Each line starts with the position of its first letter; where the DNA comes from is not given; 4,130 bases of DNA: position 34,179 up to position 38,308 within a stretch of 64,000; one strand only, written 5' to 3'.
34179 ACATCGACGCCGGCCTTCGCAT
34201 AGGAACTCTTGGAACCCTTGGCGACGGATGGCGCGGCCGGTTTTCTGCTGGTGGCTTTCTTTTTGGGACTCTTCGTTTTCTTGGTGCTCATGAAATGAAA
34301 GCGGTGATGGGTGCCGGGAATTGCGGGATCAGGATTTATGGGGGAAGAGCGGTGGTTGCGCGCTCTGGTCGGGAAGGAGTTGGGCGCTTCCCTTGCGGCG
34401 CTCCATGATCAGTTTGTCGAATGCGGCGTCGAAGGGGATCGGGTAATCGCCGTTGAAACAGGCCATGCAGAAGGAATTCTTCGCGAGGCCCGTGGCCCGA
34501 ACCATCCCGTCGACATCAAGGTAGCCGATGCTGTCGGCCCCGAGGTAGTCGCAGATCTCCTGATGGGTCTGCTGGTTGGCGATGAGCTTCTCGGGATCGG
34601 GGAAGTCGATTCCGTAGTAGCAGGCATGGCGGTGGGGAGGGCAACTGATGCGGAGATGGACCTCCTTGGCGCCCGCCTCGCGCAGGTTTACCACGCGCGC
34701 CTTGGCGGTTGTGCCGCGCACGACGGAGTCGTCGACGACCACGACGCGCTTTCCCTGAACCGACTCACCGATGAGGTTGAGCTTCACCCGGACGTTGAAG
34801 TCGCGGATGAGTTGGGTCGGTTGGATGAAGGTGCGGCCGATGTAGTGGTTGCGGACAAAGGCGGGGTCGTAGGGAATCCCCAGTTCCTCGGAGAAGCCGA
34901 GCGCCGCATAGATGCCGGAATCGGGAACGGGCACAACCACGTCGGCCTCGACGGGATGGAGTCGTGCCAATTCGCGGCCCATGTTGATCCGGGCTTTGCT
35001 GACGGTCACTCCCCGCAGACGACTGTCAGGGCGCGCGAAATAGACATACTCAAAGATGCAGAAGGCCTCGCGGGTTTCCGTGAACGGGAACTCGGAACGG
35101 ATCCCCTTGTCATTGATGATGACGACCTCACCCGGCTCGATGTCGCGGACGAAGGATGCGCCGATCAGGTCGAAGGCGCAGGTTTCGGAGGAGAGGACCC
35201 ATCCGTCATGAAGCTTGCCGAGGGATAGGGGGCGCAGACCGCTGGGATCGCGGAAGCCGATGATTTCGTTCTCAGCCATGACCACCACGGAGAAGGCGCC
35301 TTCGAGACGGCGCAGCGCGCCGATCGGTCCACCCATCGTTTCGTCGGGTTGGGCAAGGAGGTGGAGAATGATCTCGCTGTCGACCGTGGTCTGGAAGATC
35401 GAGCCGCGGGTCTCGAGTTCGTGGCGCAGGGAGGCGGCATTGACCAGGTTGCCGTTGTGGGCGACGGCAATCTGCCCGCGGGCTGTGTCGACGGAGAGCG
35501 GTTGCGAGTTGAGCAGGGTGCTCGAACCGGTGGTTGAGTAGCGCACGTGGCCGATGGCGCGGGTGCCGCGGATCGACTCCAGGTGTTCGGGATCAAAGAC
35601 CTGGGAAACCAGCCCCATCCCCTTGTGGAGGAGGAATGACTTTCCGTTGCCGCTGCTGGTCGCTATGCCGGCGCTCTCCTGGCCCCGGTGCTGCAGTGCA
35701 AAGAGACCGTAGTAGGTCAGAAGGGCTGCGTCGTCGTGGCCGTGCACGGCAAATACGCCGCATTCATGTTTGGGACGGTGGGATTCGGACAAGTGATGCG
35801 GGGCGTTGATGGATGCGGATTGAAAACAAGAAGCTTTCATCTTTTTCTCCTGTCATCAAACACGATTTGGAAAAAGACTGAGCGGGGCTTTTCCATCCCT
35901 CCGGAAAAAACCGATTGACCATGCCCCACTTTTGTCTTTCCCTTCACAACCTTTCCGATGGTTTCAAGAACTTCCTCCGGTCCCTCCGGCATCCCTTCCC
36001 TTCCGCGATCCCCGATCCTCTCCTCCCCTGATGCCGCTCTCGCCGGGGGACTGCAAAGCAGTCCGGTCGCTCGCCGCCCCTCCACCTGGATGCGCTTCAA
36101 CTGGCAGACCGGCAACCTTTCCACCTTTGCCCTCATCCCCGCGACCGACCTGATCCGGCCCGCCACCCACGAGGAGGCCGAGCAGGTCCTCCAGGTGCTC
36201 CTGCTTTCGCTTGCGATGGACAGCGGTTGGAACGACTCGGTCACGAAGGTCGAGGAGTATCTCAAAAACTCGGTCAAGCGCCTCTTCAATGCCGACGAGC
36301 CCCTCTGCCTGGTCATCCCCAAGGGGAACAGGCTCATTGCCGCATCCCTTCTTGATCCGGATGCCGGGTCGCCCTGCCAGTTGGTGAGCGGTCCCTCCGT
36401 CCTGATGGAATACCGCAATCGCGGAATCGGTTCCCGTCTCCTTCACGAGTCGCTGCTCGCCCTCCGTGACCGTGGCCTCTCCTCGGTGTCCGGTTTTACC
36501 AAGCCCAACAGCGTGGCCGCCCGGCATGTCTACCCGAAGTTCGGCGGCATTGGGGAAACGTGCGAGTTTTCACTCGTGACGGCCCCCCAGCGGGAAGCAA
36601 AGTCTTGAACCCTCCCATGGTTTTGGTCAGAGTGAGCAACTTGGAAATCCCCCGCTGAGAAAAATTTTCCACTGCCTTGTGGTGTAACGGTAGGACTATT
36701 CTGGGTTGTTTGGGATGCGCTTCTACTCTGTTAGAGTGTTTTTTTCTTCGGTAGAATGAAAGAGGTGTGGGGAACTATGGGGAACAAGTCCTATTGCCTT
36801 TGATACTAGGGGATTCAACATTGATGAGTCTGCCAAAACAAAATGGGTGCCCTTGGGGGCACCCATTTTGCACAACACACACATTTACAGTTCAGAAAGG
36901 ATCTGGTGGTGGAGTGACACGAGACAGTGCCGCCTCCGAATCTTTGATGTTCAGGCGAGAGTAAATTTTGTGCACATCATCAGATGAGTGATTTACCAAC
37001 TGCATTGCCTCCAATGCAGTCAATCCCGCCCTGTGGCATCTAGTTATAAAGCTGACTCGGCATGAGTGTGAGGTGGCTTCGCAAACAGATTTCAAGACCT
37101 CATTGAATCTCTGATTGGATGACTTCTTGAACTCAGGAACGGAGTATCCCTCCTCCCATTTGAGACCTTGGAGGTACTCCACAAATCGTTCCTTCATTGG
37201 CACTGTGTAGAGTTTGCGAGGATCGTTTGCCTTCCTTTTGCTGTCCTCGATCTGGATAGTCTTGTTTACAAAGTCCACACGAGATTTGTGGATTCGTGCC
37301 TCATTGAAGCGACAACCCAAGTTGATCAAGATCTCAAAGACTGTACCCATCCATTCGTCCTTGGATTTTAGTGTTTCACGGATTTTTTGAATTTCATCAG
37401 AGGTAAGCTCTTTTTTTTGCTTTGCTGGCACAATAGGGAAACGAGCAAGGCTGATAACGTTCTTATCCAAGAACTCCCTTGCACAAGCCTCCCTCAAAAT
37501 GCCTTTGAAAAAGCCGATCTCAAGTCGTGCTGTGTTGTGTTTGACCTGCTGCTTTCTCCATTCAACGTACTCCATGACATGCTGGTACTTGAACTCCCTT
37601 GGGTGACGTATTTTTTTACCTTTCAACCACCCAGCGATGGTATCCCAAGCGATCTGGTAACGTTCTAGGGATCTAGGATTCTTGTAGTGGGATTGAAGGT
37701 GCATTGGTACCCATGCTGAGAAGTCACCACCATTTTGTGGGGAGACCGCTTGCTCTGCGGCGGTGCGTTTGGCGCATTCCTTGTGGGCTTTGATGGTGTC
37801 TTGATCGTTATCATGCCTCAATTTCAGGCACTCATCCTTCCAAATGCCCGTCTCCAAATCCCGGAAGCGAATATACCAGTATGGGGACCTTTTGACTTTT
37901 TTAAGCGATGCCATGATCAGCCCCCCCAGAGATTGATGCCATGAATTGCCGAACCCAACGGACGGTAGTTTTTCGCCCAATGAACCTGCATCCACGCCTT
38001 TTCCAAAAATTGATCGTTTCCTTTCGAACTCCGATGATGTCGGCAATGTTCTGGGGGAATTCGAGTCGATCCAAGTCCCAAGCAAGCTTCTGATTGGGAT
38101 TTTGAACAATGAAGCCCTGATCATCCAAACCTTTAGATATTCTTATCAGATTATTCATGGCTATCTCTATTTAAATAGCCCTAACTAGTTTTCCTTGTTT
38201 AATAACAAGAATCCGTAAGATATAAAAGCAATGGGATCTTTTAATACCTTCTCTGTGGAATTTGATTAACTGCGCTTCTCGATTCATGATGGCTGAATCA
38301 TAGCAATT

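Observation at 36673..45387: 8.7-kb AT-rich integrative island at tRNA-Gln with recombinases, restriction-type genes and two operons of unknown function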

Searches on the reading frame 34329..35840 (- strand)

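Call 9: search_protein_families(library=pfam, max_evalue=0.1, proteins=[window:34329-35840:-])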
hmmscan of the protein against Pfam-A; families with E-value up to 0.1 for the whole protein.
window:34329-35840:- (503 aa): 4 families
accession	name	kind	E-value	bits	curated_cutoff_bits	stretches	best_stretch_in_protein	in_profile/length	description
PF13522.11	GATase_6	-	3.4e-20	72.8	27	1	90-219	8-130/130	Glutamine amidotransferase domain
PF13537.11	GATase_7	-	1.3e-18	67.6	25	1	111-223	12-121/123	Glutamine amidotransferase domain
PF00156.33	Pribosyltran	-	1.3e-07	31.6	26.3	1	298-412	29-134/158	Phosphoribosyl transferase domain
PF13230.11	GATase_4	-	1.2e-05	24.8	23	1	89-139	68-118/272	Glutamine amidotransferases class-II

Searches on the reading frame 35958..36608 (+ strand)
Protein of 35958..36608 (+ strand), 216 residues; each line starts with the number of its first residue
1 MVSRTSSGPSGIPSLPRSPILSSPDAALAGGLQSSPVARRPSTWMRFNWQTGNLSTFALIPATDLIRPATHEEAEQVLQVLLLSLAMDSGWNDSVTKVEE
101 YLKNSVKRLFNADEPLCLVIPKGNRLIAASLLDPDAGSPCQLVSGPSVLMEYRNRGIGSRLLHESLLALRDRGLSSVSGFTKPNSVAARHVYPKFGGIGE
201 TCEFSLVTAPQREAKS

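Call 9: search_protein_families(library=pfam, max_evalue=0.1, proteins=[window:35958-36608:+])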
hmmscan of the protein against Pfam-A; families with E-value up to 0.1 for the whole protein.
window:35958-36608:+ (216 aa): 4 families
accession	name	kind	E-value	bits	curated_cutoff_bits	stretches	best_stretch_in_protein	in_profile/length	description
PF00583.31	Acetyltransf_1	-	4.9e-08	33.7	20.7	1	100-196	15-115/116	Acetyltransferase (GNAT) family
PF13508.13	Acetyltransf_7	-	2.5e-05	25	27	1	147-196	35-81/84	Acetyltransferase (GNAT) domain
PF13527.13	Acetyltransf_9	-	0.00064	20.2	25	1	126-196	58-123/127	Acetyltransferase (GNAT) domain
PF13673.13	Acetyltransf_10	-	0.041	14.3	23.6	1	100-196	15-106/128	Acetyltransferase (GNAT) domain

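Call 31: find_related_loci(query=window:35958-36608:+, collection=genome_contigs, flank=10000)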
Query window:35958-36608:+ (216 aa) in genome_contigs; peptide patterns used: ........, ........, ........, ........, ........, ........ (x = any residue, [..] = any of these).
599 stretches matched a pattern (row limit reached: there are more); 4 encode a relative of the query (tblastn E <= 1e-3); 4 distinct loci.
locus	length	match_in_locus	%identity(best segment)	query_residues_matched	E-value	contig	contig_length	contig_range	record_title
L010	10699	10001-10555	60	9-205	2e-67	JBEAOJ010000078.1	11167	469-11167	MAG: Verrucomicrobiota bacterium isolate mcdi_2019_sw_WHONDRS-S19S_0017_B_bin.6 scaffold_492906, whole genome shotgun se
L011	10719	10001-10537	60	14-205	7e-62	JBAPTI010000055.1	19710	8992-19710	MAG: Chthoniobacterales bacterium isolate MFD02790_ilm_asm_bin2 k127_82841, whole genome shotgun sequence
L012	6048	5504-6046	59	1-187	1e-59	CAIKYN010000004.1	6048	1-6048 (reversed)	MAG: uncultured Spartobacteria bacterium isolate C24_bin-1875 genome assembly, contig: bin-1875:004/417, whole genome sh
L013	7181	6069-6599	37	41-216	2e-31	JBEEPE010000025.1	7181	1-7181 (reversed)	MAG: Verrucomicrobiota bacterium isolate dobsoncreek_2019_sw_WHONDRS-S19S_0087_B_bin.83 scaffold_130658, whole genome sh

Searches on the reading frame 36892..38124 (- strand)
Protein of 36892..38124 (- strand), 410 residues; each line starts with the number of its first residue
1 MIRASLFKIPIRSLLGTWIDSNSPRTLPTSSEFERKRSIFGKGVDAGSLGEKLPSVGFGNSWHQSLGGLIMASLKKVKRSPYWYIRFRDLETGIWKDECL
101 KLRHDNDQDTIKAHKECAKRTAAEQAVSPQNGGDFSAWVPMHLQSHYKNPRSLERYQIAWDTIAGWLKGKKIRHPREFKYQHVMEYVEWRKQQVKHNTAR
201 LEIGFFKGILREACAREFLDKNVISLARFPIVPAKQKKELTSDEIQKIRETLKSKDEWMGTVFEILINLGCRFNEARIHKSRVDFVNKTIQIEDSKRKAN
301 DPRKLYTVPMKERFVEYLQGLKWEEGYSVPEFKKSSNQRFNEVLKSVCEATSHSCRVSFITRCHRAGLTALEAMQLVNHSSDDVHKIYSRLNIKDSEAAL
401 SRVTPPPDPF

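Call 8: search_protein_families(library=pfam, max_evalue=0.1, proteins=[window:36892-38124:-])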
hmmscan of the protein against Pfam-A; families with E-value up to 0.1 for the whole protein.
window:36892-38124:- (410 aa): 3 families
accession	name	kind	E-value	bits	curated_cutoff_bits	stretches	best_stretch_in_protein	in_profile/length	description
PF00589.27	Phage_integrase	-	2.5e-09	37.6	27.1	1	239-392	2-169/172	Phage integrase family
PF13102.12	Phage_int_SAM_5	-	0.00067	20.4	22.3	1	137-223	4-92/98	Phage integrase SAM-like domain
PF13495.12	Phage_int_SAM_4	-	0.0059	17.4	27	1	142-207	8-72/85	Phage integrase, N-terminal SAM-like domain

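Call 10: search_protein_families(library=phrogs, max_evalue=0.01, proteins=[window:36892-38124:-])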
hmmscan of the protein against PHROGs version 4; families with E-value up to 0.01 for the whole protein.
window:36892-38124:- (410 aa): 2 families
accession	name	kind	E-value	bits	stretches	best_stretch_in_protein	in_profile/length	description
phrog_1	-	integration and excision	5.2e-35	122.8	1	75-402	116-446/611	integrase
phrog_216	-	integration and excision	5.3e-15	56.3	1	213-394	29-227/301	integrase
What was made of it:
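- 36892..37914 (-): Tyrosine integrase, 340 aa from M71 (the open frame runs on to 38124). Pfam Phage_integrase E 2.5e-9 and PHROG 1 E 5e-35 (calls 8, 10).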

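Call 116: search_solved_structures(query=window:36892-37914:-, max_evalue=0.01)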
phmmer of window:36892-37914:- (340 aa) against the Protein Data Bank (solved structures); distinct sequences matched with E-value up to 0.01: 0.

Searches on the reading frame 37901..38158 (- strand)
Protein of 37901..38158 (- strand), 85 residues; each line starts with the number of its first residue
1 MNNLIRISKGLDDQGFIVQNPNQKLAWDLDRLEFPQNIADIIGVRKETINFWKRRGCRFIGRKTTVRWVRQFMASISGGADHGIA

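Call 8: search_protein_families(library=pfam, max_evalue=0.1, proteins=[window:37901-38158:-])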
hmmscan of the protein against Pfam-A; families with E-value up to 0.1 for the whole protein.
window:37901-38158:- (85 aa): 0 families

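Call 10: search_protein_families(library=phrogs, max_evalue=0.01, proteins=[window:37901-38158:-])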
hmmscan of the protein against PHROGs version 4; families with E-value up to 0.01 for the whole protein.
window:37901-38158:- (85 aa): 0 families

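Call 11: search_protein_families(library=padloc, max_evalue=0.01, proteins=[window:37901-38158:-])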
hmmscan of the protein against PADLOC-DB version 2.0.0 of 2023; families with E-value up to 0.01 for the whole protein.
window:37901-38158:- (85 aa): 0 families

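Call 12: search_protein_families(library=ncbifam, max_evalue=0.01, proteins=[window:37901-38158:-])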
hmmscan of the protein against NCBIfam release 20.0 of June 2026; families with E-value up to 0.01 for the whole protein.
window:37901-38158:- (85 aa): 0 families

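Call 115: search_solved_structures(query=A12, max_evalue=10)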
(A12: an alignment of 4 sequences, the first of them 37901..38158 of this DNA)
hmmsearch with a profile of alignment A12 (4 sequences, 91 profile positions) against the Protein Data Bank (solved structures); distinct sequences matched with E-value up to 10: 5.
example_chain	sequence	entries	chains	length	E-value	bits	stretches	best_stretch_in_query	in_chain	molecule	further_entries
5yak_A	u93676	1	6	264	0.022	17.9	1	51-81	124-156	Iodotyrosine deiodinase 1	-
4ttb_A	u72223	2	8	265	0.022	17.9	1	51-81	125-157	Iodotyrosine dehalogenase 1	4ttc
3tnz_A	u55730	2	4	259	0.027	17.6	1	51-81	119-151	Iodotyrosine dehalogenase 1 | Iodotyrosine deiodinase 1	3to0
3gb5_A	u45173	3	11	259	0.027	17.6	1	51-81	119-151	Iodotyrosine dehalogenase 1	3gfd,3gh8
4ua1_A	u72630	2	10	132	0.49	13.5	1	43-62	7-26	Regulatory protein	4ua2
